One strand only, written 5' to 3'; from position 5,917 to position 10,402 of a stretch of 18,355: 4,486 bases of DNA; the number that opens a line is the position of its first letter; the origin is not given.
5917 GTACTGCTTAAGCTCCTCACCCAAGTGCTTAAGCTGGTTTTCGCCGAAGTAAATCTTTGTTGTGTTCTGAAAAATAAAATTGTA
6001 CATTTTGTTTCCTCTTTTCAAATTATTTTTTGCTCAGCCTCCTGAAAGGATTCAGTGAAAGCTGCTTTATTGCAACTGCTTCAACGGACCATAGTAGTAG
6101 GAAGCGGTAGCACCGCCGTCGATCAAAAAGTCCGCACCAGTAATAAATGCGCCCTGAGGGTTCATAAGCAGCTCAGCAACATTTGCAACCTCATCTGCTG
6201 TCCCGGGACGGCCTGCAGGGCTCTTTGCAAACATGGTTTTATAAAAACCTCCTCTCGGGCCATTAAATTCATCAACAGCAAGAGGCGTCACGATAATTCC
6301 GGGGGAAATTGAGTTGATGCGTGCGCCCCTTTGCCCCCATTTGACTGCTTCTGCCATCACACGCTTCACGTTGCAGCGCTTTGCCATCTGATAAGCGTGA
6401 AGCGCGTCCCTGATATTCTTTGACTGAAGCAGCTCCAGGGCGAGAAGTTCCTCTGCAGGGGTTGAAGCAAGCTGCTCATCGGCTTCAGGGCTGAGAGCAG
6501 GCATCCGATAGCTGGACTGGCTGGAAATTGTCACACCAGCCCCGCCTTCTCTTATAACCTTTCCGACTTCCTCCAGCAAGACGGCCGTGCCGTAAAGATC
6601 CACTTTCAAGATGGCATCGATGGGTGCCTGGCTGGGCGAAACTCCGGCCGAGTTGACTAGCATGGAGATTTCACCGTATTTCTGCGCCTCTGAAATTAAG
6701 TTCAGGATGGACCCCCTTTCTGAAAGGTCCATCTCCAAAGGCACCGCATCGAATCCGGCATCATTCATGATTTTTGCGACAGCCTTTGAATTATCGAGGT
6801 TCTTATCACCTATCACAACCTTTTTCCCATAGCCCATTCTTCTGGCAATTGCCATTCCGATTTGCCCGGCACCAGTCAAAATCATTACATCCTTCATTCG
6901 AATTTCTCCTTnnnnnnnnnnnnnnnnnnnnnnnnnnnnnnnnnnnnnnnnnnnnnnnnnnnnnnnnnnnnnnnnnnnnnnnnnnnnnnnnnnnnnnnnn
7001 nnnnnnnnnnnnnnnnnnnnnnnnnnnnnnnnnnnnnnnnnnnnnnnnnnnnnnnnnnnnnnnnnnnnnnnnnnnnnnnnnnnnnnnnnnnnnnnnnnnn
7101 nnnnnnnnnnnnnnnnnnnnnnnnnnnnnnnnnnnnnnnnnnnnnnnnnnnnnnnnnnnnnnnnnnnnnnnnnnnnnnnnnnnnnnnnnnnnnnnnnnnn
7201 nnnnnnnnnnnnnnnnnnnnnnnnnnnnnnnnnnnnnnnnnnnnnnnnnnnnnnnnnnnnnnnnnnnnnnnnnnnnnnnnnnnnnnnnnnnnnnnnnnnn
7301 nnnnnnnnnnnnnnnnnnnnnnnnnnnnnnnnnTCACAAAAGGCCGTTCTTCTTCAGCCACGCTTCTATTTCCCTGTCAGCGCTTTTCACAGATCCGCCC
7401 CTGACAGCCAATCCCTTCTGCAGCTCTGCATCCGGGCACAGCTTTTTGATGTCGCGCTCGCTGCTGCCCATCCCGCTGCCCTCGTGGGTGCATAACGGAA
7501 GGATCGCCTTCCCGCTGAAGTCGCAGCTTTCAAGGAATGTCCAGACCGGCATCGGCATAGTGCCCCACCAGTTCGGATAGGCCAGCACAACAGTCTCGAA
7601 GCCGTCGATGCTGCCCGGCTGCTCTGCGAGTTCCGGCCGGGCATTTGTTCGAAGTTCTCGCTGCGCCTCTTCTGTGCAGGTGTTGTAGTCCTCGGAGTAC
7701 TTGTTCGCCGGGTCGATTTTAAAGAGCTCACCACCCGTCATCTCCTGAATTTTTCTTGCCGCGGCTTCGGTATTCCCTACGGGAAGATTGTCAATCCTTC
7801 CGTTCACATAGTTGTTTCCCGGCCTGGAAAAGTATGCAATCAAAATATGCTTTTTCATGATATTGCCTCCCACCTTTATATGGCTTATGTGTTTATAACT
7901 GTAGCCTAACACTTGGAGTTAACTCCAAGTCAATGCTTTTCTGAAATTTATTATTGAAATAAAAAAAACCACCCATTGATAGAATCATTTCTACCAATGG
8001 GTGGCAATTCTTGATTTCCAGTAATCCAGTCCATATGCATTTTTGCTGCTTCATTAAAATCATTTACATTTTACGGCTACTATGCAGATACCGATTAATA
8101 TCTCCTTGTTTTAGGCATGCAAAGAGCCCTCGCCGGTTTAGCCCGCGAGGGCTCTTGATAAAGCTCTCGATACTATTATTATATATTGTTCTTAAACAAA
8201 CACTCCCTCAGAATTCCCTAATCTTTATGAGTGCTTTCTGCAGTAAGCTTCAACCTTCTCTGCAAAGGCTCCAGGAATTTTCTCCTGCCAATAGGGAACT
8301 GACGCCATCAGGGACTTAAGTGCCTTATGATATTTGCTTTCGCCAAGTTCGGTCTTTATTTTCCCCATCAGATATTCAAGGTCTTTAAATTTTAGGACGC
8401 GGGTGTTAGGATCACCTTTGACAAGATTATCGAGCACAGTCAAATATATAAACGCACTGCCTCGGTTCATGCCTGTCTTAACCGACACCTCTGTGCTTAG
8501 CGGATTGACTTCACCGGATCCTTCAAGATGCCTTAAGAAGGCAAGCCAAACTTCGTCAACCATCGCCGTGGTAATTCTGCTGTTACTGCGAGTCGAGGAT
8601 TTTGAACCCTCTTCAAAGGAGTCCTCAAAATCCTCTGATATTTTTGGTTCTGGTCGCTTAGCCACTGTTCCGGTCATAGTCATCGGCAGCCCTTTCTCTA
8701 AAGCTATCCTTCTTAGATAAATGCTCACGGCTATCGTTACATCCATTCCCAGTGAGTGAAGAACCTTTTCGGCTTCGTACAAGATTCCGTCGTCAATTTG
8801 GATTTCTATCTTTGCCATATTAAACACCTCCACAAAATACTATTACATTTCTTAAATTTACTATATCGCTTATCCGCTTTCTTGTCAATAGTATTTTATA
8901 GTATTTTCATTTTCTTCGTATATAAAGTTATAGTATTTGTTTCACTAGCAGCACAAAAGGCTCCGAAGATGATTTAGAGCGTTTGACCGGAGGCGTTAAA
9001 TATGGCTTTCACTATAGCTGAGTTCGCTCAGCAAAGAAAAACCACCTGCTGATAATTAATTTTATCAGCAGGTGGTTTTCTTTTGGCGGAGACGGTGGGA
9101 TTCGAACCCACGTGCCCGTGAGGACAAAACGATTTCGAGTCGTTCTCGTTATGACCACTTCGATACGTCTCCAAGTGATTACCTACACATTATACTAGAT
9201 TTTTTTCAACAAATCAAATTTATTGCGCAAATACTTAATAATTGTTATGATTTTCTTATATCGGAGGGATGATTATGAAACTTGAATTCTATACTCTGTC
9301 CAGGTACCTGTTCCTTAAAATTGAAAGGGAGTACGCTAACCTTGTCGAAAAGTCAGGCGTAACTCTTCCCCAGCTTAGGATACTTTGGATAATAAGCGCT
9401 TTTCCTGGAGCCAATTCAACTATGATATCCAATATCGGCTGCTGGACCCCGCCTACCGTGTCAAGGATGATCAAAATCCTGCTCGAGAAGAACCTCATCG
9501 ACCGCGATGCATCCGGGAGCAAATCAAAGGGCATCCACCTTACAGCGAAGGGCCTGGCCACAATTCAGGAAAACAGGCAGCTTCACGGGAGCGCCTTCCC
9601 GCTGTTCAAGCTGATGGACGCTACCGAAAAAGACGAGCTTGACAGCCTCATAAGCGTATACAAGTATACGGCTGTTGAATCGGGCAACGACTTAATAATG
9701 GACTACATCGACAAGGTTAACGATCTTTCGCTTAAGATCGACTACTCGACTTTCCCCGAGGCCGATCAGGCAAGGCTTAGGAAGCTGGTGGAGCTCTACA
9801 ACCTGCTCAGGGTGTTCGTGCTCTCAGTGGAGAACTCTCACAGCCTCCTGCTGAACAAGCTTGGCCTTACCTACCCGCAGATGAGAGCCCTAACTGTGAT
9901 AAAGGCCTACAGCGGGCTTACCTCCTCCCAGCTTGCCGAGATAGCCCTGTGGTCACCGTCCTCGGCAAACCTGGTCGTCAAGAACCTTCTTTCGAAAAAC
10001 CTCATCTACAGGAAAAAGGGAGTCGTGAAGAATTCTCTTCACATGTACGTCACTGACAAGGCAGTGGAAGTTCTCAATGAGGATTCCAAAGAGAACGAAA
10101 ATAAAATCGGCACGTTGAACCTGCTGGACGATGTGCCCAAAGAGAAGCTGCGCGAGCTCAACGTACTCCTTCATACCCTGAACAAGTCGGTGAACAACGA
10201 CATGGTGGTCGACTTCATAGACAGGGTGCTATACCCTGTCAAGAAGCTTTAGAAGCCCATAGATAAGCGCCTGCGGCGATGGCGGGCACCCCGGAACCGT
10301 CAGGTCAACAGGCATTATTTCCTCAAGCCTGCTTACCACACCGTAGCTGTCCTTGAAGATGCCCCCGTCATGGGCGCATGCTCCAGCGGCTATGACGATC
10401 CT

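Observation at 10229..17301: Six-gene Ehr-type (hydrogenase-related) complex with all four [NiFe] cysteine ligands lost and two subunit fusions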

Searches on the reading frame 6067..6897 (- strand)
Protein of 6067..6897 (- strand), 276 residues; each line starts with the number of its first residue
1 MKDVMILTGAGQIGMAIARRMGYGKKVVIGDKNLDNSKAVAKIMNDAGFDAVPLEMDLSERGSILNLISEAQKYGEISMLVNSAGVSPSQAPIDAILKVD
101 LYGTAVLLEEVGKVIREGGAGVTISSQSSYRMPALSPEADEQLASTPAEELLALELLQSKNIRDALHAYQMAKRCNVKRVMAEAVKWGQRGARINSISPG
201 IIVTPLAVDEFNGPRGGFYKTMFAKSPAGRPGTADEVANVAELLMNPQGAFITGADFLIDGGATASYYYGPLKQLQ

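Call 57: search_protein_families(library=pfam, proteins=[window:6067-6897:-], max_evalue=0.001)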
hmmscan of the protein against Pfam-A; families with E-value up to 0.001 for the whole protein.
window:6067-6897:- (276 aa): 3 families
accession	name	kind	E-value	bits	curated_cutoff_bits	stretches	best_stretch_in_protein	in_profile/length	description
PF13561.12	adh_short_C2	-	1.2e-32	113.8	27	2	151-264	125-236/236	Enoyl-(Acyl carrier protein) reductase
PF00106.31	adh_short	-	7.6e-17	61.9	26.6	1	4-129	2-139/195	short chain dehydrogenase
PF01370.27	Epimerase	-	0.00063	19.7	20.9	0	6-146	2-134/240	NAD dependent epimerase/dehydratase family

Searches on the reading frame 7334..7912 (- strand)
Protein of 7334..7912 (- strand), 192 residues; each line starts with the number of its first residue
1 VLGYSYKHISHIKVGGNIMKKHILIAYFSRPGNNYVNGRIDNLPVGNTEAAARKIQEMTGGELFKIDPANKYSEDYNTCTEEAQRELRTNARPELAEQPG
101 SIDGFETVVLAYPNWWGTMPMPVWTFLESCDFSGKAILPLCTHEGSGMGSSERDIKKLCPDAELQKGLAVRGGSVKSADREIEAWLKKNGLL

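Call 57: search_protein_families(library=pfam, proteins=[window:7334-7912:-], max_evalue=0.001)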
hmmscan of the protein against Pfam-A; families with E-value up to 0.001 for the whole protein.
window:7334-7912:- (192 aa): 1 family
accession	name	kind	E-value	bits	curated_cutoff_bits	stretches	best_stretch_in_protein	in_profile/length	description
PF12682.12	Flavodoxin_4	-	5.3e-25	88.2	24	1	46-188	11-154/155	Flavodoxin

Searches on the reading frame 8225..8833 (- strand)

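Call 4: search_protein_families(library=pfam, proteins=[window:8225-8833:-])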
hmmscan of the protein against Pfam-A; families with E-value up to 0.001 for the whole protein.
window:8225-8833:- (202 aa): 0 families

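Call 5: search_protein_families(library=ncbifam, proteins=[window:8225-8833:-])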
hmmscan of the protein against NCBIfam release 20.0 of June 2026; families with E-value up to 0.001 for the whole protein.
window:8225-8833:- (202 aa): 2 families
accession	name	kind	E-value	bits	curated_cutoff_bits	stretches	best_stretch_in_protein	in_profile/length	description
TIGR02384.1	RelB_DinJ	subfamily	5.6e-09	36.1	45.65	1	6-70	1-66/85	type II toxin-antitoxin system RelB/DinJ family antitoxin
NF050811.1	RelB_ParD_antitoxin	subfamily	0.00018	21.7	60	1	12-56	2-43/83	type II toxin-antitoxin system RelB/ParD family antitoxin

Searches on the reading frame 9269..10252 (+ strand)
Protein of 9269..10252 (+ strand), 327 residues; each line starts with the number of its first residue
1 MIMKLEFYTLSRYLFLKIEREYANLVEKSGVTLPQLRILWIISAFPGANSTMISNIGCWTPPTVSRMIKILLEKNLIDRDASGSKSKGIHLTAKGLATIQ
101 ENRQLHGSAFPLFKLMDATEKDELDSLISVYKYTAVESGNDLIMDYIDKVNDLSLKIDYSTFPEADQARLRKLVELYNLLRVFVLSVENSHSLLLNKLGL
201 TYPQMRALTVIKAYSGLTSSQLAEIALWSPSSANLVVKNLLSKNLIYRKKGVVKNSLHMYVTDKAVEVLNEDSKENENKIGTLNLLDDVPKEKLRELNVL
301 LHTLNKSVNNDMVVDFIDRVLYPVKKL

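Call 4: search_protein_families(library=pfam, proteins=[window:9269-10252:+])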
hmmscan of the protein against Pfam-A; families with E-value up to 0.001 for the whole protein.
window:9269-10252:+ (327 aa): 5 families
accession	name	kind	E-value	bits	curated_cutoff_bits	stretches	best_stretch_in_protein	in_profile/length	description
PF01047.28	MarR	-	6.7e-19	68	24.6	2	31-82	1-52/59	MarR family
PF12802.13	MarR_2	-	1.6e-15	57.5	27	2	198-249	1-53/61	MarR family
PF22381.2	Staph_reg_Sar_Rot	-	2.5e-06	27.9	27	0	193-249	5-61/85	Transcriptional regulator SarA/Rot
PF13412.12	HTH_24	-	0.00019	21.4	21.9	0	207-246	8-47/48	Winged helix-turn-helix DNA-binding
PF01978.25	TrmB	-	0.00027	21.2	25.6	0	195-252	1-58/68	Sugar-specific transcriptional regulator TrmB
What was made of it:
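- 9269..10252 (+): Two-domain (tandem) MarR-family regulator, convergent with ehrS and overlapping it by 24 nt. Proposed dedicated repressor of the operon. Two MarR hits, at 31-82 and 198-249 (call 4).
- Checked: The two-domain MarR (9269-10252, +) is real (two MarR hits, call 4).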

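Call 5: search_protein_families(library=ncbifam, proteins=[window:9269-10252:+])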
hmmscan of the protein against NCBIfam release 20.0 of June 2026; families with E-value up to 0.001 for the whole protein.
window:9269-10252:+ (327 aa): 8 families
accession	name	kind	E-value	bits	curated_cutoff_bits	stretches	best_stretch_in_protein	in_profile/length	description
TIGR02337.1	HpaR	equivalog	6.3e-12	45.4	121.2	2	194-304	20-129/130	homoprotocatechuate degradation operon regulator HpaR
NF053777.1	Saro0803TransReg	equivalog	7e-06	25.8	200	0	18-104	22-110/140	Saro_0803 family transcriptional regulator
NF038251.1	AdcR_fam_Zn_TF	equivalog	3.9e-05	23.9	175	0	178-284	8-118/143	zinc-dependent MarR family transcriptional regulator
NF052638.1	TransRegOhrRVib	equivalog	9e-05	22.2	200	0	191-273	26-108/141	transcriptional regulator OhrR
NF040939.2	trans_reg_lrs14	equivalog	0.0001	22.3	90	0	205-252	24-72/103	Lrs14 family HTH-type transcriptional regulator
NF053756.1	MreA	equivalog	0.00037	20.3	100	0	19-88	3-72/110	MreA family transcriptional regulator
NF053606.1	Sta1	subfamily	0.00069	19.7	80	0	204-255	22-73/100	Sta1 family transcriptional regulator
NF010762.0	PRK14165.1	equivalog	0.00092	18.6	279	0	212-275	18-79/224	winged helix-turn-helix domain-containing protein/riboflavin kinase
